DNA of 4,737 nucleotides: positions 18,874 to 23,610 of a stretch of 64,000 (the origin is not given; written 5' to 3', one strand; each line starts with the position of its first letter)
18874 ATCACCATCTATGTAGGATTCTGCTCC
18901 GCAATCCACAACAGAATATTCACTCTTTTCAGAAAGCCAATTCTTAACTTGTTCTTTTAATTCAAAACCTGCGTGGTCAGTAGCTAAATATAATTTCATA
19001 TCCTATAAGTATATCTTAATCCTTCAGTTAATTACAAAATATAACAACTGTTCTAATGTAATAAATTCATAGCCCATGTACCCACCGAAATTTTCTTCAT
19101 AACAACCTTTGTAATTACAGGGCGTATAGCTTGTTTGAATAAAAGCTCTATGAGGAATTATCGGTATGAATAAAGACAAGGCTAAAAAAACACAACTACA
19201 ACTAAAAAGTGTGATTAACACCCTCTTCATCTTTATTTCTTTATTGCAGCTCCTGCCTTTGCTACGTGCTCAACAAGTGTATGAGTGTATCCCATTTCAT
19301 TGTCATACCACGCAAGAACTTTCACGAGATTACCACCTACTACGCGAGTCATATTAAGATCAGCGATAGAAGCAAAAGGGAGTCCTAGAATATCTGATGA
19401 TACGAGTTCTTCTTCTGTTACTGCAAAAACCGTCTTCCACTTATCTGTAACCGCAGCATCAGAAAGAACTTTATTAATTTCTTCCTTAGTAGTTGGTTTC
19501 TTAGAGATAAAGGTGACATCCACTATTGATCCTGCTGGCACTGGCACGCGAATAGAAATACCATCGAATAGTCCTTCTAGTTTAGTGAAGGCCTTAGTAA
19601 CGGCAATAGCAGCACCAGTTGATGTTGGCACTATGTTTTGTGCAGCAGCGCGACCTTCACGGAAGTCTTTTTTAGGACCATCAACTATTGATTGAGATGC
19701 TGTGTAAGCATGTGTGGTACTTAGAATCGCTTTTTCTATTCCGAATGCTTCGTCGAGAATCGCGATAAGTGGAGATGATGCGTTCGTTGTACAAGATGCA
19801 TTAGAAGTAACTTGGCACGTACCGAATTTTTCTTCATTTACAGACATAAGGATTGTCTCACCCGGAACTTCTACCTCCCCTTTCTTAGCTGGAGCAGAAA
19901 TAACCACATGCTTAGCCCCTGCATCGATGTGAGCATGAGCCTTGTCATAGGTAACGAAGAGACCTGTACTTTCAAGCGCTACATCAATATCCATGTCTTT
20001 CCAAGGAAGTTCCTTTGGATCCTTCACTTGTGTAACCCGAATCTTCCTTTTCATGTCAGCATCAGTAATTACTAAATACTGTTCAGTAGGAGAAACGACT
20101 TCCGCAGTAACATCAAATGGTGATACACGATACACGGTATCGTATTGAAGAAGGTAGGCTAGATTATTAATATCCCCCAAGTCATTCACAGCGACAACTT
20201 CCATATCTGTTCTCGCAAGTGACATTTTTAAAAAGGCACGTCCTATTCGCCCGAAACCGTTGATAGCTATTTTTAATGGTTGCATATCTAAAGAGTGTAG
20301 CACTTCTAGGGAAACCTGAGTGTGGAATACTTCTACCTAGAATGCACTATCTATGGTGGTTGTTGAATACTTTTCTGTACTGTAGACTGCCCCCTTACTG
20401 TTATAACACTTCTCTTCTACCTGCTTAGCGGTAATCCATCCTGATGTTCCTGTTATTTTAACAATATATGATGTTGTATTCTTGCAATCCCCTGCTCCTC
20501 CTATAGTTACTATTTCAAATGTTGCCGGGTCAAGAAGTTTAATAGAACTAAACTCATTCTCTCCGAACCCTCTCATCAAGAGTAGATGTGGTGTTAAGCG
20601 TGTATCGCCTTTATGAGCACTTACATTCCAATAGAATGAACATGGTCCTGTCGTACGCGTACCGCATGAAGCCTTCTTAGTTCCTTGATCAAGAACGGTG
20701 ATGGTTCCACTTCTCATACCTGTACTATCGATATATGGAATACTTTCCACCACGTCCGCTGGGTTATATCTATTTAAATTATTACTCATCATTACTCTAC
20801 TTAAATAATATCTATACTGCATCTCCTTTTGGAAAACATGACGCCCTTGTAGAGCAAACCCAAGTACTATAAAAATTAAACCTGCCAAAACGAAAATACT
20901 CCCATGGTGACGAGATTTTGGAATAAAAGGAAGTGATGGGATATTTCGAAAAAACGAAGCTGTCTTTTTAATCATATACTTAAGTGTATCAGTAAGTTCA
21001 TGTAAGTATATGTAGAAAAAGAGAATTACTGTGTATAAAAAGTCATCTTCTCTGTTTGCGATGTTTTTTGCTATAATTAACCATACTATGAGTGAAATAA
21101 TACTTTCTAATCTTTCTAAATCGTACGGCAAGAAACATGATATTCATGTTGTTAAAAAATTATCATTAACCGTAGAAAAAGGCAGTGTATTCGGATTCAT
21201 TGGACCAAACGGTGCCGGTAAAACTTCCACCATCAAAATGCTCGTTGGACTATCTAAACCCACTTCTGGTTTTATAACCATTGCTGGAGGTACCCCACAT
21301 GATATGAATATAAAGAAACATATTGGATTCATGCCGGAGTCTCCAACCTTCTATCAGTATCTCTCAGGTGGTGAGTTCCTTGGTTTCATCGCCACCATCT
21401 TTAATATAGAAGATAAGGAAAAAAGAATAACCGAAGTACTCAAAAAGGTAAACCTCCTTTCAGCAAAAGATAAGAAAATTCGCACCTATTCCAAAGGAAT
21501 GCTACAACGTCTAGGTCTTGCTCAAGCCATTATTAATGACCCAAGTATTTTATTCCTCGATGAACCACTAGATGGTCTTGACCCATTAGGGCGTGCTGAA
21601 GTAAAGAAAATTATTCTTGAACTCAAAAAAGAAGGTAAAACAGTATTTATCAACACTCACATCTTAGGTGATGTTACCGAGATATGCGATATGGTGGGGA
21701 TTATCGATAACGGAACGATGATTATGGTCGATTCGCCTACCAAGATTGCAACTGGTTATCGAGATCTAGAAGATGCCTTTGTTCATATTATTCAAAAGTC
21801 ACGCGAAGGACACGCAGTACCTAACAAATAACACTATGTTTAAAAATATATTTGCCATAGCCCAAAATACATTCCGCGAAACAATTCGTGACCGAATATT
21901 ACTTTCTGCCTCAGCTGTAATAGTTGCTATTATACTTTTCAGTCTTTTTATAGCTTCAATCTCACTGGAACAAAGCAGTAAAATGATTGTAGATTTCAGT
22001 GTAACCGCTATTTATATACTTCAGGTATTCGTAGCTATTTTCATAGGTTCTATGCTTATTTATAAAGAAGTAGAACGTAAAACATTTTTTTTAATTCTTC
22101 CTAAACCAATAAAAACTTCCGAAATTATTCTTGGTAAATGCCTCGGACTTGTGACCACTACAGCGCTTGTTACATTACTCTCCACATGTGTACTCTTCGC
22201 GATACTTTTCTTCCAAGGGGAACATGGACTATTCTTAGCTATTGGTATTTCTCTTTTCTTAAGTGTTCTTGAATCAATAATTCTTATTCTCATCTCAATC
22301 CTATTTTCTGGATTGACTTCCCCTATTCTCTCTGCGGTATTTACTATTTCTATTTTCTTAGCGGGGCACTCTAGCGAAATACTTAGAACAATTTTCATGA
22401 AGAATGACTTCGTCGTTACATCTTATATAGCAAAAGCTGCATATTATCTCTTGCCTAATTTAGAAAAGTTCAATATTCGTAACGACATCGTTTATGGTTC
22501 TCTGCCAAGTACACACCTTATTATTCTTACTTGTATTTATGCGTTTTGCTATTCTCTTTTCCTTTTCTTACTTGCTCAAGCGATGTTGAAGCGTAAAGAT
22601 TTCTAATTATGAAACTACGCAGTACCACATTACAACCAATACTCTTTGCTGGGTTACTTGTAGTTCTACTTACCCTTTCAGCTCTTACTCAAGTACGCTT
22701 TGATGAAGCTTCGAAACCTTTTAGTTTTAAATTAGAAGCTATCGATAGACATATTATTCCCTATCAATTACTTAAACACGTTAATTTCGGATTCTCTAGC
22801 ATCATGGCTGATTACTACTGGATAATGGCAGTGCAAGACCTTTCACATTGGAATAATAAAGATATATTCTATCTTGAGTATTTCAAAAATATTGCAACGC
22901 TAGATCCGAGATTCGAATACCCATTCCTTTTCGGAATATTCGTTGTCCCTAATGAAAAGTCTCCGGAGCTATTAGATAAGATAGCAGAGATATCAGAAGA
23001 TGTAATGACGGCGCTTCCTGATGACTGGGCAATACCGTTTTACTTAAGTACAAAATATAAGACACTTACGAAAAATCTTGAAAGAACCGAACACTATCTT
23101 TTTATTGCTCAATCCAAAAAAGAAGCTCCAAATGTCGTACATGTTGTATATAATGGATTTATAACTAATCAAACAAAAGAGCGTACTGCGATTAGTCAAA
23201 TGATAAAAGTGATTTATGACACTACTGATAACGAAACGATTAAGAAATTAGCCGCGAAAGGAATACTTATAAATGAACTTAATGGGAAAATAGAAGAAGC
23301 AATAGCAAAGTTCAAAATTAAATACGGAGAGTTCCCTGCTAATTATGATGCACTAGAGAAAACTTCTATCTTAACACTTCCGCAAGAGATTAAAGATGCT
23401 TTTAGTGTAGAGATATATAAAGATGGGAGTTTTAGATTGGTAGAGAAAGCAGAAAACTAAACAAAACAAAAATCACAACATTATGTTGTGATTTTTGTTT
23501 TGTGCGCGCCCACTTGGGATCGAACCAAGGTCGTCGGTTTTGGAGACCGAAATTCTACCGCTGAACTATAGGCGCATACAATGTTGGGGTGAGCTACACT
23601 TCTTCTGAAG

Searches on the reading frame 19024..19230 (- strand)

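Call 89: search_protein_families(library=pfam, proteins=[window:19024-19230:-], max_evalue=1)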
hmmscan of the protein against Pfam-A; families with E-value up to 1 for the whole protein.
window:19024-19230:- (68 aa): 1 family
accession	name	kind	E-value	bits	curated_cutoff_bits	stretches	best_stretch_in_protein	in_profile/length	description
PF13131.11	DUF3951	-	0.02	15.6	26.3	1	14-40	20-42/52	Protein of unknown function (DUF3951)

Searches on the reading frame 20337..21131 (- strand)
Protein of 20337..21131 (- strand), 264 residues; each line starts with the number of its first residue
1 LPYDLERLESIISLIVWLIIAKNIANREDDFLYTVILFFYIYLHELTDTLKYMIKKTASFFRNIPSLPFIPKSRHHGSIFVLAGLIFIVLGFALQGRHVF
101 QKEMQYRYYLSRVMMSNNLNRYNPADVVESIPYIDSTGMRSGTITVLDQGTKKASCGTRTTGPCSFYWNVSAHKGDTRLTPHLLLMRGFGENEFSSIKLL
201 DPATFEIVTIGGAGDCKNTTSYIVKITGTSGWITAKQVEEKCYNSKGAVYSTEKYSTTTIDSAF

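Call 4: search_protein_families(library=pfam, proteins=[window:20337-21131:-], max_evalue=1)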
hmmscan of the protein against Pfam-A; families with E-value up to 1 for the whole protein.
window:20337-21131:- (264 aa): 1 family
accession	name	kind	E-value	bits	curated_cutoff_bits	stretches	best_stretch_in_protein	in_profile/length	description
PF12036.14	DUF3522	-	0.012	16.2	29.3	1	5-110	72-183/188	Protein of unknown function (DUF3522)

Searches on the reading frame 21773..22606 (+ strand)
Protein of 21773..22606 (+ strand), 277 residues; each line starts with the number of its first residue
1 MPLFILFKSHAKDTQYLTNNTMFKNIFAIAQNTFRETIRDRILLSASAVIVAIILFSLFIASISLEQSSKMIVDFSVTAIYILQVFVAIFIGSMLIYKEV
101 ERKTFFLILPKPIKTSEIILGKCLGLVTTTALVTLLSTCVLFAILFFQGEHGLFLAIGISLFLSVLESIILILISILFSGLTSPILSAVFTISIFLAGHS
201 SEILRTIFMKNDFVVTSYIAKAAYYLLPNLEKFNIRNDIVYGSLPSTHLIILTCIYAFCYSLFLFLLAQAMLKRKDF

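Call 4: search_protein_families(library=pfam, proteins=[window:21773-22606:+], max_evalue=1)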
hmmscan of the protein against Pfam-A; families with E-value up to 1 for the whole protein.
window:21773-22606:+ (277 aa): 4 families
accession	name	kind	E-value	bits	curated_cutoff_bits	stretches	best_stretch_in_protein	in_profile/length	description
PF12679.13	ABC2_membrane_2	-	7.7e-08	32.4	27.2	1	28-195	2-192/283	ABC-2 family transporter protein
PF12698.13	ABC2_membrane_3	-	0.00051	19.7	31.6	1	13-268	100-345/347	ABC-2 family transporter protein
PF12730.13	ABC2_membrane_4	-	0.0041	17.6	27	1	45-190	22-171/179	ABC-2 family transporter protein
PF13346.12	ABC2_membrane_5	-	0.02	14.9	25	1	39-213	5-169/205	ABC-2 family transporter protein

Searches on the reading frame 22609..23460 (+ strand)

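Call 4: search_protein_families(library=pfam, proteins=[window:22609-23460:+], max_evalue=1)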
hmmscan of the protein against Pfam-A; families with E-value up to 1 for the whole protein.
window:22609-23460:+ (283 aa): 2 families
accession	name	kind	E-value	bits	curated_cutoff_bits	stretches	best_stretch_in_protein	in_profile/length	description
PF13537.11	GATase_7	-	0.046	14.2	25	1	176-228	23-78/123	Glutamine amidotransferase domain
PF24963.1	DUF7768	-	0.13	13.1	26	1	150-194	9-55/98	Domain of unknown function (DUF7768)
